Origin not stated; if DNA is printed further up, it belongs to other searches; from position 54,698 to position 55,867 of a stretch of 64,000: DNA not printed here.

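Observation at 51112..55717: Archaeal module resembling the decaprenyl-phospho-ribose/arabinose (DPR/DPA) donor pathway plus a GT-C transferase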

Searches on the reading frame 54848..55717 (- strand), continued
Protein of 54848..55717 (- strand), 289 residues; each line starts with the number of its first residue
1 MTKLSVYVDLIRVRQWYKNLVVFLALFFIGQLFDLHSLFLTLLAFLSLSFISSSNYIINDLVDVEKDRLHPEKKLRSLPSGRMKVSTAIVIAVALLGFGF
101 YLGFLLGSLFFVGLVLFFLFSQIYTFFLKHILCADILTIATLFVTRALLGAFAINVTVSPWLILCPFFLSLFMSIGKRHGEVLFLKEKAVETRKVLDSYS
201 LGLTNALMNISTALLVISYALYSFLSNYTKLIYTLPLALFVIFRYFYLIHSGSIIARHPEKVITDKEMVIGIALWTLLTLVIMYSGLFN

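Call 31: search_protein_families(library=pfam, proteins=[L010:2897-4381:+, L017:8503-9969:+, L010:7508-8224:+, L079:1719-2786:-, L009:3425-3898:-, L024:15132-16568:-, L050:2176-2853:-, L043:10824-11975:-, L066:83-3004:+, L023:12421-13701:-], max_evalue=0.01)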
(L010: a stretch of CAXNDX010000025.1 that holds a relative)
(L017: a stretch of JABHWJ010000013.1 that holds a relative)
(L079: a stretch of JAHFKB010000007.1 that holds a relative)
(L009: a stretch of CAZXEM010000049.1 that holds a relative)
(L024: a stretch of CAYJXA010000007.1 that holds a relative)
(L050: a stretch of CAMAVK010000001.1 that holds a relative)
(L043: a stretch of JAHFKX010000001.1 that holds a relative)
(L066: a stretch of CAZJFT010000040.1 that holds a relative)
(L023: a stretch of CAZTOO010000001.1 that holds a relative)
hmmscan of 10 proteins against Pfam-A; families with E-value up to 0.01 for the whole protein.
L010:2897-4381:+ (494 aa): 1 family
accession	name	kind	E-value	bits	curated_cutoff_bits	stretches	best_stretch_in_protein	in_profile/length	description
PF13231.12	PMT_2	-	0.0006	20.5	26.1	1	68-201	4-140/160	Dolichyl-phosphate-mannose-protein mannosyltransferase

L017:8503-9969:+ (488 aa): 3 families
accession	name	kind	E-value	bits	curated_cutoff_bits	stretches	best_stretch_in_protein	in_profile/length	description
PF13231.12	PMT_2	-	3.1e-16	60.4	26.1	1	68-220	3-156/160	Dolichyl-phosphate-mannose-protein mannosyltransferase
PF02366.24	PMT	-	1.5e-08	34.9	22.7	1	75-229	71-238/245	Dolichyl-phosphate-mannose-protein mannosyltransferase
PF03901.23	Glyco_transf_22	-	0.00036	20.3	23.8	1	43-372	79-371/414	Alg9-like mannosyltransferase family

L010:7508-8224:+ (238 aa): 6 families
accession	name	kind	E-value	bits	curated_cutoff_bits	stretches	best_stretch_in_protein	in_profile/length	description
PF13728.12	TraF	-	1.7e-05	25.2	23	1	142-209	132-202/224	F plasmid transfer operon protein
PF13462.12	Thioredoxin_4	-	0.00053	20.7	23.2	0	188-223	129-163/165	Thioredoxin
PF13098.12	Thioredoxin_2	-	0.0016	19.2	27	1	142-222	8-103/104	Thioredoxin-like domain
PF13905.12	Thioredoxin_8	-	0.0018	19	27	0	141-185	3-48/94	Thioredoxin-like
PF00085.26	Thioredoxin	-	0.002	18.5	23.5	1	142-220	21-98/103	Thioredoxin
PF13192.12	Thioredoxin_3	-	0.0081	16.6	24.8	0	148-223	7-75/76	Thioredoxin domain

L079:1719-2786:- (355 aa): 1 family
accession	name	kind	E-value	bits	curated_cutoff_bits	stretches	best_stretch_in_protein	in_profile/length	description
PF04015.17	DUF362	-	1.6e-28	100.6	24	1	39-241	2-199/200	Domain of unknown function (DUF362)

L009:3425-3898:- (157 aa): 2 families
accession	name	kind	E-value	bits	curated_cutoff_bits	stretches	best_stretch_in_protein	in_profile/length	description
PF01381.28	HTH_3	-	5.3e-10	39.6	23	1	74-127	1-54/55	Helix-turn-helix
PF24250.1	HVO_2718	-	0.00011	22.4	30.3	0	8-42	18-53/173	Transcription regulator HVO_2718-like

L024:15132-16568:- (478 aa): 2 families
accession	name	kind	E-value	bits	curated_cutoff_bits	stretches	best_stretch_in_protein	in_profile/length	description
PF04055.27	Radical_SAM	-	6.8e-10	39.8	29.5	1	210-361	4-166/166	Radical SAM superfamily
PF02310.24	B12-binding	-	0.00092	19.5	32.1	1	97-148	41-94/121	B12 binding domain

L050:2176-2853:- (225 aa): 10 families
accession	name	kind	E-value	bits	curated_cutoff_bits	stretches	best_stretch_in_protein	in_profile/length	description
PF08423.17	Rad51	-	2.1e-24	86.6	22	1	3-222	7-243/244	Rad51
PF06745.19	ATPase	-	7.1e-10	39.1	26.6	1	4-59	1-57/231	KaiC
PF00154.27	RecA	-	1.2e-08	35.2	27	1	4-172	33-192/262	recA bacterial DNA recombination protein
PF13481.12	AAA_25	-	4.4e-06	26.9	27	1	15-159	26-189/195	AAA domain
PF13479.12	AAA_24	-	8.8e-06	26.1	27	1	27-128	7-86/195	AAA domain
PF03796.21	DnaB_C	-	0.00012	22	27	0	4-59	2-57/255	DnaB-like helicase C terminal domain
PF01637.24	ATPase_2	-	0.00039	20.7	33.2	1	24-70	22-68/225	ATPase domain predominantly from Archaea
PF01656.29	CbiA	-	0.00056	20.3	25.4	1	26-138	3-67/125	CobQ/CobB/MinD/ParA nucleotide binding domain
PF13614.12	AAA_31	-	0.0056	17.1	27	1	31-82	11-63/177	AAA domain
PF02562.22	PhoH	-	0.0071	16.3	27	0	23-52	20-49/205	PhoH-like protein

L043:10824-11975:- (383 aa): 7 families
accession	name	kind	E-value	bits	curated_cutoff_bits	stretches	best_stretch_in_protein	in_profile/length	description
PF00534.26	Glycos_transf_1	-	2.2e-37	128.7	26.4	1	192-356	3-172/172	Glycosyl transferases group 1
PF13692.12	Glyco_trans_1_4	-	5.8e-32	111.3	27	1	203-342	2-142/142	Glycosyl transferases group 1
PF13439.12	Glyco_transf_4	-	8.5e-26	91.4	28.5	1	16-184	3-169/170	Glycosyltransferase Family 4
PF13579.12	Glyco_trans_4_4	-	3e-19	70.3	29.7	1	16-162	2-139/158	Glycosyl transferase 4-like domain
PF13524.12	Glyco_trans_1_2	-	6.8e-10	39.5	25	1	248-364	27-137/144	Glycosyl transferase-like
PF13477.12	Glyco_trans_4_2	-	1.5e-06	28.9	23.4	1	30-127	22-115/139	Glycosyl transferase 4-like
PF20706.3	GT4-conflict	-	1.5e-06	27.9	26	1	199-305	194-310/385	Family 4 Glycosyltransferase in conflict systems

L066:83-3004:+ (973 aa): 3 families
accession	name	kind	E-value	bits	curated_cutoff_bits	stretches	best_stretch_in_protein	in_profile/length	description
PF02516.20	STT3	-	8.1e-32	111.7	24.5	1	147-581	29-399/405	Oligosaccharyl transferase STT3, N-terminal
PF13231.12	PMT_2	-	1.5e-08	35.5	26.1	1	203-309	11-112/160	Dolichyl-phosphate-mannose-protein mannosyltransferase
PF21436.2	STT3-PglB_core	-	1.2e-07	32.8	23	1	618-713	5-94/131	STT3/PglB/AglB core domain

L023:12421-13701:- (426 aa): 7 families
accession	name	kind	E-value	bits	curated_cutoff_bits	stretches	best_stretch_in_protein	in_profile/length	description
PF01593.30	Amino_oxidase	-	1.3e-28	100.9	19.8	1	14-417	1-443/443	Flavin containing amine oxidoreductase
PF13450.12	NAD_binding_8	-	2.8e-11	44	21.9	1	9-73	1-68/68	NAD(P)-binding Rossmann-like domain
PF01266.30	DAO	-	1.2e-06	28.8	27.9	1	6-44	1-39/353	FAD dependent oxidoreductase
PF07992.20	Pyr_redox_2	-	0.00031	20.7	26.1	1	3-39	141-178/291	Pyridine nucleotide-disulphide oxidoreductase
PF00070.33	Pyr_redox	-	0.0025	18.7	22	1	6-38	1-34/82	Pyridine nucleotide-disulphide oxidoreductase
PF12831.13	FAD_oxidored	-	0.0045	16.8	27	1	7-43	2-39/416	FAD dependent oxidoreductase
PF01946.23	Thi4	-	0.0054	16.4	26.2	1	6-40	19-55/235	Thi4 family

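Call 47: search_dna_similar(query=window:54848-55717:-, collection=phages, mode=protein, max_rows=15)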
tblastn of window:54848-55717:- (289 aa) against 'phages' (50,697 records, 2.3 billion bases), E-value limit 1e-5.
No match.

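Call 79: search_protein_families(library=pfam, proteins=[L052:10881-11525:-, L058:6488-7156:+, L027:10889-12430:+, L026:96-2480:+, L071:12697-13695:+, L039:14749-15093:+, L032:13805-15676:+, L085:11815-13035:+, L067:5927-7273:+, L043:5683-7218:-], max_evalue=0.01)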
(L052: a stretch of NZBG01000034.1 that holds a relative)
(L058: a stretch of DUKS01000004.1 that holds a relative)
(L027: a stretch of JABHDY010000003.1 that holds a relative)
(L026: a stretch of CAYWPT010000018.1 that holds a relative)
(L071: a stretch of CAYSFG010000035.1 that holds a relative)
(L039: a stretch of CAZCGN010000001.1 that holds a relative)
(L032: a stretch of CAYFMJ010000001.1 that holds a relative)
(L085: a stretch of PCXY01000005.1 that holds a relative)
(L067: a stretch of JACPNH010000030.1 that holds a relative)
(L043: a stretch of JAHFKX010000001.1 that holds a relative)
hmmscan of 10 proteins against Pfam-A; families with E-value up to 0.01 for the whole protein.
L052:10881-11525:- (214 aa): 2 families
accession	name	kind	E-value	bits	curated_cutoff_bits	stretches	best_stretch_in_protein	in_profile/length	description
PF13263.12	PHP_C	-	6.1e-11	42.1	21.3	1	136-188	3-54/56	PHP-associated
PF02811.25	PHP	-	0.00035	21.4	26.4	1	5-54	1-52/164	PHP domain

L058:6488-7156:+ (222 aa): 1 family
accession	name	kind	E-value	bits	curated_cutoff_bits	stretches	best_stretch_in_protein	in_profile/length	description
PF05552.17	MS_channel_1st_1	-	1.8e-12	47.4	22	2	14-61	2-49/50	Mechanosensitive ion channel, conserved TM helix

L027:10889-12430:+ (513 aa): 3 families
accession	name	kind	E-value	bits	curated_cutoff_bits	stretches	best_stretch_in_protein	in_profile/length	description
PF01663.27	Phosphodiest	-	2.8e-24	86.8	23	1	3-271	1-245/342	Type I phosphodiesterase / nucleotide pyrophosphatase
PF00884.28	Sulfatase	-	3e-05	23.9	25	1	222-264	215-248/301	Sulfatase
PF16347.10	SGSH_C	-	7.6e-05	23.3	29.3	1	431-489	20-80/154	N-sulphoglucosamine sulphohydrolase, C-terminal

L026:96-2480:+ (794 aa): 2 families
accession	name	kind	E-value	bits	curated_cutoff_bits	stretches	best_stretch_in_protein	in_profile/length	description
PF05124.17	S_layer_C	-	7.5e-07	29.4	23.9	1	634-752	83-172/177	S-layer like family, outer domain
PF24470.1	Thiored_Isochorism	-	0.0014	19.4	35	0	206-232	50-74/87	Isochorismatase, thioredoxin-like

L071:12697-13695:+ (332 aa): 1 family
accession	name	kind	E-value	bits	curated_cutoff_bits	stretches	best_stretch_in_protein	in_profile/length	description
PF00953.26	Glycos_transf_4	-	4.9e-34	118.1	27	1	87-251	2-159/160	Glycosyl transferase family 4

L039:14749-15093:+ (114 aa): 1 family
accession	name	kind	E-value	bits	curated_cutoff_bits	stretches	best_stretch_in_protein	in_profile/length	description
PF10066.14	DUF2304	-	5.5e-19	68.8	25.5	1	6-110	1-105/106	Uncharacterized conserved protein (DUF2304)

L032:13805-15676:+ (623 aa): 7 families
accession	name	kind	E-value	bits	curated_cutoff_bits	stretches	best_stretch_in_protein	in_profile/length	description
PF00733.27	Asn_synthase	-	1e-90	305.4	21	1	234-604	1-354/354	Asparagine synthase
PF13537.11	GATase_7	-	1.4e-50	170.9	25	1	42-164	1-123/123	Glutamine amidotransferase domain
PF13522.11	GATase_6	-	3.8e-44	150.3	27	1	27-158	1-130/130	Glutamine amidotransferase domain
PF12481.13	DUF3700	-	1.2e-06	28.7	27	1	108-165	123-178/228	Aluminium induced protein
PF02540.23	NAD_synthase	-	8e-05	22.3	21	1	233-316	3-85/242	NAD synthase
PF06508.19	QueC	-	0.00013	22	22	1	255-312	4-60/210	Queuosine biosynthesis protein QueC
PF09147.15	CarA_N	-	0.0014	18.9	21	1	69-129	51-111/199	Carbapenam-3-carboxylate synthase, N-terminal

L085:11815-13035:+ (406 aa): 3 families
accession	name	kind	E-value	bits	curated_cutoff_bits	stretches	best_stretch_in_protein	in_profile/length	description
PF24948.1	Citrate_synth_N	-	3.1e-69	233.3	83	1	3-220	2-227/232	ATP-citrate synthase ATP-grasp domain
PF16114.10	Citrate_bind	-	5.6e-64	215.4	26.8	1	235-402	3-174/177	ATP citrate lyase citrate-binding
PF08442.15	ATP-grasp_2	-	7.4e-14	52.3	29.5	1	6-197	2-201/202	ATP-grasp domain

L067:5927-7273:+ (448 aa): 0 families

L043:5683-7218:- (511 aa): 0 families

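Call 81: search_protein_families(library=ncbifam, proteins=[L077:199-1071:+, L084:4829-5719:+, L043:9980-10846:+, L056:8084-8980:+, L052:9998-10870:+], max_evalue=0.00001)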
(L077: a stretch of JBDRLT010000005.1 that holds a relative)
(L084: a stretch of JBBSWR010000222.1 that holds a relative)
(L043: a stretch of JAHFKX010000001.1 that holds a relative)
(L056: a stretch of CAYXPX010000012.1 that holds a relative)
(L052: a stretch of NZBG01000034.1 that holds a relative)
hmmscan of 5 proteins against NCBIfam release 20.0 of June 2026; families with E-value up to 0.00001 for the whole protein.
L077:199-1071:+ (290 aa): 13 families
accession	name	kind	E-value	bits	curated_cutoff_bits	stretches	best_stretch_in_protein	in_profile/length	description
NF008977.0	PRK12324.1-2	equivalog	1.4e-58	198.6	234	1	5-287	5-285/297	decaprenyl-phosphate phosphoribosyltransferase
NF006088.0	PRK08238.1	equivalog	1.5e-44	152.5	351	1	2-248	192-431/482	UbiA family prenyltransferase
NF008978.0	PRK12324.1-4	equivalog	1.3e-38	132.8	207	1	5-289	35-319/322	decaprenyl-phosphate phosphoribosyltransferase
NF008976.0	PRK12324.1-1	equivalog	4.2e-32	111.7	474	1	4-268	20-281/306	decaprenyl-phosphate phosphoribosyltransferase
NF009523.0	PRK12884.1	equivalog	1.8e-13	50.3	269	1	4-157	6-155/279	prenyltransferase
TIGR01474.1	ubiA_proteo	equivalog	2.4e-09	37.1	275.45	1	21-148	24-151/282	4-hydroxybenzoate octaprenyltransferase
NF035940.1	prenyl_rel_EboC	equivalog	2.8e-09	36.8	250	1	47-132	49-132/292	UbiA-like protein EboC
TIGR01473.1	cyoE_ctaB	equivalog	1.2e-08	35.1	210.3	1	7-269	5-263/281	heme o synthase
NF003348.0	PRK04375.1-1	equivalog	6.8e-08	32.2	285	1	24-236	26-238/292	heme o synthase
NF005742.0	PRK07566.1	equivalog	1.4e-07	31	313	1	48-124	77-151/315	chlorophyll synthase ChlG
NF009521.0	PRK12882.1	equivalog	1.4e-07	31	296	1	19-136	23-136/280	geranylgeranylglycerol-phosphate geranylgeranyltransferase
NF009514.0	PRK12873.1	equivalog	1.3e-06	28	246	1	42-118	52-128/297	4-hydroxybenzoate polyprenyltransferase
TIGR01476.1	chlor_syn_BchG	subfamily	8.1e-06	25.5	212.3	0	48-124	49-124/283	(bacterio)chlorophyll synthase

L084:4829-5719:+ (296 aa): 11 families
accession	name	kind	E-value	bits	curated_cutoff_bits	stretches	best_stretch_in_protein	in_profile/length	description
NF008977.0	PRK12324.1-2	equivalog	3e-58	197.6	234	1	17-294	3-287/297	decaprenyl-phosphate phosphoribosyltransferase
NF008978.0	PRK12324.1-4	equivalog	7e-48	163.2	207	1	18-295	34-320/322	decaprenyl-phosphate phosphoribosyltransferase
NF006088.0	PRK08238.1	equivalog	3.3e-46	157.9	351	1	15-256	191-434/482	UbiA family prenyltransferase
NF008976.0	PRK12324.1-1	equivalog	3.7e-36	125.1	474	1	16-293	18-302/306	decaprenyl-phosphate phosphoribosyltransferase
NF009523.0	PRK12884.1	equivalog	1.1e-11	44.4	269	1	17-250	5-238/279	prenyltransferase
NF009521.0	PRK12882.1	equivalog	1.1e-09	38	296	1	14-151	3-137/280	geranylgeranylglycerol-phosphate geranylgeranyltransferase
TIGR01473.1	cyoE_ctaB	equivalog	4.2e-09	36.6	210.3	1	18-293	2-277/281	heme o synthase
NF005742.0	PRK07566.1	equivalog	6.5e-09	35.3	313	1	16-173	28-190/315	chlorophyll synthase ChlG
TIGR01474.1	ubiA_proteo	equivalog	4.2e-08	33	275.45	1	18-162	3-151/282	4-hydroxybenzoate octaprenyltransferase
TIGR01476.1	chlor_syn_BchG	subfamily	3.9e-06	26.5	212.3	1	20-175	4-164/283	(bacterio)chlorophyll synthase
NF009522.0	PRK12883.1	equivalog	5.5e-06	26.1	353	0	15-244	2-226/279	geranylgeranylglycerol-phosphate geranylgeranyltransferase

L043:9980-10846:+ (288 aa): 14 families
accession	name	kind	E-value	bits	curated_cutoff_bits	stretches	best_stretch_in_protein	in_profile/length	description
NF008977.0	PRK12324.1-2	equivalog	6e-59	199.9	234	1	9-288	2-288/297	decaprenyl-phosphate phosphoribosyltransferase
NF006088.0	PRK08238.1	equivalog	2e-46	158.7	351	1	8-248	191-433/482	UbiA family prenyltransferase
NF008978.0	PRK12324.1-4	equivalog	1.6e-42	145.6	207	1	11-288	34-320/322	decaprenyl-phosphate phosphoribosyltransferase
NF008976.0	PRK12324.1-1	equivalog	2.5e-33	115.8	474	1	13-286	22-302/306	decaprenyl-phosphate phosphoribosyltransferase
NF009523.0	PRK12884.1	equivalog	2e-14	53.4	269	1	8-175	3-164/279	prenyltransferase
TIGR01475.1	ubiA_other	subfamily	7.9e-11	41.9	180.8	1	29-173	18-164/282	UbiA-like polyprenyltransferase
TIGR01474.1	ubiA_proteo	equivalog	1.6e-08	34.4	275.45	1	39-141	39-138/282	4-hydroxybenzoate octaprenyltransferase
NF009609.0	PRK13106.1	equivalog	6e-08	32.4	349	1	11-157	17-161/301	prenyltransferase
NF035940.1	prenyl_rel_EboC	equivalog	8.9e-08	31.9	250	1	38-140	39-133/292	UbiA-like protein EboC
NF009514.0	PRK12873.1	equivalog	1.5e-07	31.1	246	1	9-128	10-133/297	4-hydroxybenzoate polyprenyltransferase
NF009515.0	PRK12874.1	equivalog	3e-07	30.1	392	1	36-171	42-173/291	4-hydroxybenzoate polyprenyltransferase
NF009522.0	PRK12883.1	equivalog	7.1e-07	29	353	1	50-176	43-168/279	geranylgeranylglycerol-phosphate geranylgeranyltransferase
NF041585.1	MqnP_Cj_Hp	exception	8.7e-07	28.7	375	1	37-171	36-166/281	menaquinone biosynthesis prenyltransferase MqnP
TIGR01473.1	cyoE_ctaB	equivalog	5.8e-06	26.3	210.3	0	38-287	32-277/281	heme o synthase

L056:8084-8980:+ (298 aa): 14 families
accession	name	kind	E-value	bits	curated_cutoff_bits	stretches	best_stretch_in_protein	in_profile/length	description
NF008977.0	PRK12324.1-2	equivalog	6.2e-64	216.2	234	1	3-287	2-292/297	decaprenyl-phosphate phosphoribosyltransferase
NF008978.0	PRK12324.1-4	equivalog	6.2e-52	176.5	207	1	5-284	34-321/322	decaprenyl-phosphate phosphoribosyltransferase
NF006088.0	PRK08238.1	equivalog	5.2e-44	150.7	351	1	2-246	191-436/482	UbiA family prenyltransferase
NF008976.0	PRK12324.1-1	equivalog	1.1e-37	130.1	474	1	9-283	24-304/306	decaprenyl-phosphate phosphoribosyltransferase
NF009523.0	PRK12884.1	equivalog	1.1e-14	54.3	269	1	1-280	2-275/279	prenyltransferase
TIGR01474.1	ubiA_proteo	equivalog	2e-09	37.4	275.45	1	34-137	32-139/282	4-hydroxybenzoate octaprenyltransferase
NF035940.1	prenyl_rel_EboC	equivalog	2.5e-09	36.9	250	1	42-133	44-132/292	UbiA-like protein EboC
TIGR01473.1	cyoE_ctaB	equivalog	4.9e-09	36.4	210.3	1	39-141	36-140/281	heme o synthase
NF009522.0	PRK12883.1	equivalog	7.9e-08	32.1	353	1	48-170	47-168/279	geranylgeranylglycerol-phosphate geranylgeranyltransferase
NF009514.0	PRK12873.1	equivalog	8.9e-08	31.8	246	1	2-106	9-115/297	4-hydroxybenzoate polyprenyltransferase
NF005742.0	PRK07566.1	equivalog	8.9e-08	31.6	313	1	49-140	77-169/315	chlorophyll synthase ChlG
NF009521.0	PRK12882.1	equivalog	5.5e-06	25.8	296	1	39-139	40-138/280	geranylgeranylglycerol-phosphate geranylgeranyltransferase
NF003349.0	PRK04375.1-2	equivalog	5.9e-06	25.7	246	1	42-136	63-159/318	heme o synthase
TIGR01475.1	ubiA_other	subfamily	8.4e-06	25.4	180.8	0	2-251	1-251/282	UbiA-like polyprenyltransferase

L052:9998-10870:+ (290 aa): 12 families
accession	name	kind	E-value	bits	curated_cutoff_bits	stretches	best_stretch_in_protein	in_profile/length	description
NF008977.0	PRK12324.1-2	equivalog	2.9e-53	181.2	234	1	3-287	2-286/297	decaprenyl-phosphate phosphoribosyltransferase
NF008978.0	PRK12324.1-4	equivalog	6.4e-42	143.6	207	1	6-289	35-320/322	decaprenyl-phosphate phosphoribosyltransferase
NF006088.0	PRK08238.1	equivalog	1.7e-40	139.1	351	1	2-246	191-430/482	UbiA family prenyltransferase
NF008976.0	PRK12324.1-1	equivalog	2e-30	106.2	474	1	6-282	21-297/306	decaprenyl-phosphate phosphoribosyltransferase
NF009523.0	PRK12884.1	equivalog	6.7e-14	51.7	269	1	2-283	3-276/279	prenyltransferase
NF009521.0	PRK12882.1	equivalog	1.7e-08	34.1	296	1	40-139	41-138/280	geranylgeranylglycerol-phosphate geranylgeranyltransferase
TIGR01475.1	ubiA_other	subfamily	3.9e-08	33.1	180.8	1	2-282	1-275/282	UbiA-like polyprenyltransferase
TIGR01473.1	cyoE_ctaB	equivalog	6.2e-08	32.8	210.3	1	7-137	4-136/281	heme o synthase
NF009522.0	PRK12883.1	equivalog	1.8e-07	30.9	353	1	23-206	24-196/279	geranylgeranylglycerol-phosphate geranylgeranyltransferase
TIGR01474.1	ubiA_proteo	equivalog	2.6e-07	30.4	275.45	1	47-255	50-252/282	4-hydroxybenzoate octaprenyltransferase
NF009514.0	PRK12873.1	equivalog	6.6e-07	29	246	1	49-108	58-117/297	4-hydroxybenzoate polyprenyltransferase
NF005742.0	PRK07566.1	equivalog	1.8e-06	27.3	313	1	48-145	76-174/315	chlorophyll synthase ChlG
